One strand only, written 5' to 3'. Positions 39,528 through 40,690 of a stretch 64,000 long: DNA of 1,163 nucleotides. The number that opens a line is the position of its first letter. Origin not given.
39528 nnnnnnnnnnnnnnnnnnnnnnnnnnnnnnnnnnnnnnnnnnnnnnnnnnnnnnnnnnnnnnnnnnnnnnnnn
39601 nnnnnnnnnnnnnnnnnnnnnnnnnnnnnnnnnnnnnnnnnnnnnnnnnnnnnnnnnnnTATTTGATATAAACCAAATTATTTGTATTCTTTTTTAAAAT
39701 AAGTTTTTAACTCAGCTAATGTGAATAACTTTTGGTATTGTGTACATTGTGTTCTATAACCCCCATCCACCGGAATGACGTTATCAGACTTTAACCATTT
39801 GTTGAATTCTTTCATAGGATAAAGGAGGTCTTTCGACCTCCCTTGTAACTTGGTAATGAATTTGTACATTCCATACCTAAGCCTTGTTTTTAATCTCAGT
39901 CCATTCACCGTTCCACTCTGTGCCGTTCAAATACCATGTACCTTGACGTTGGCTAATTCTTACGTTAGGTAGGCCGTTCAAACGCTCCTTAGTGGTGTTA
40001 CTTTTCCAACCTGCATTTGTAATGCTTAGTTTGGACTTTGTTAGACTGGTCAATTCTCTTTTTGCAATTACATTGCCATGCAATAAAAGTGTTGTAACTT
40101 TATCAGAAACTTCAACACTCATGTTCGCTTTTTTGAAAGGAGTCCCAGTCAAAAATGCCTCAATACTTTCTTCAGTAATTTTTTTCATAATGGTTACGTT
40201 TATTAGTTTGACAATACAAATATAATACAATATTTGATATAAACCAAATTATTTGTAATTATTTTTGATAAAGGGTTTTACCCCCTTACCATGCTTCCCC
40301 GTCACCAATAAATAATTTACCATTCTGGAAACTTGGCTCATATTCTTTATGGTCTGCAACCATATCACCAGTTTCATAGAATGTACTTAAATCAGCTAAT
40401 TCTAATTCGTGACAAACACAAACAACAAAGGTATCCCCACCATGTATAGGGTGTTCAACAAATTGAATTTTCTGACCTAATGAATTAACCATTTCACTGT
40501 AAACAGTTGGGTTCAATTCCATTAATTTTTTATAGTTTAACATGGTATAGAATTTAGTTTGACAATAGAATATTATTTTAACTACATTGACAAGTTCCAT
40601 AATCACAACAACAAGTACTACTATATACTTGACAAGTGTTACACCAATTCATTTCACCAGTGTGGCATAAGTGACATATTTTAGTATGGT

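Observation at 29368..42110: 13-kb early module built of single-gene cassettes, each with a near-identical promoter and a shared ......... leader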

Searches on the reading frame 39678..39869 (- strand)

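Call 64: search_protein_families(library=pfam, proteins=[window:39678-39869:-], max_evalue=0.01)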
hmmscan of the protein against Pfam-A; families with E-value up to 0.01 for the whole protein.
window:39678-39869:- (63 aa): 0 families

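Call 66: search_protein_families(library=phrogs, proteins=[window:39678-39869:-], max_evalue=0.001)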
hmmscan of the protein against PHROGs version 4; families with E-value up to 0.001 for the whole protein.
window:39678-39869:- (63 aa): 1 family
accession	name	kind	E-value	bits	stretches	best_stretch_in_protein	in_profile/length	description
phrog_37263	-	unknown function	0.00082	20.5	1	21-62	131-173/175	-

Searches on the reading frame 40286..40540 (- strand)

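Call 64: search_protein_families(library=pfam, proteins=[window:40286-40540:-], max_evalue=0.01)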
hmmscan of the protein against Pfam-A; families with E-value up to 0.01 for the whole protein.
window:40286-40540:- (84 aa): 0 families

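Call 66: search_protein_families(library=phrogs, proteins=[window:40286-40540:-], max_evalue=0.001)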
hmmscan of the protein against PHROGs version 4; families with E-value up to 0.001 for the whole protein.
window:40286-40540:- (84 aa): 1 family
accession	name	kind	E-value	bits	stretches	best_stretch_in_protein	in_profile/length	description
phrog_11770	-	unknown function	7.6e-09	36.3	1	2-73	8-72/73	-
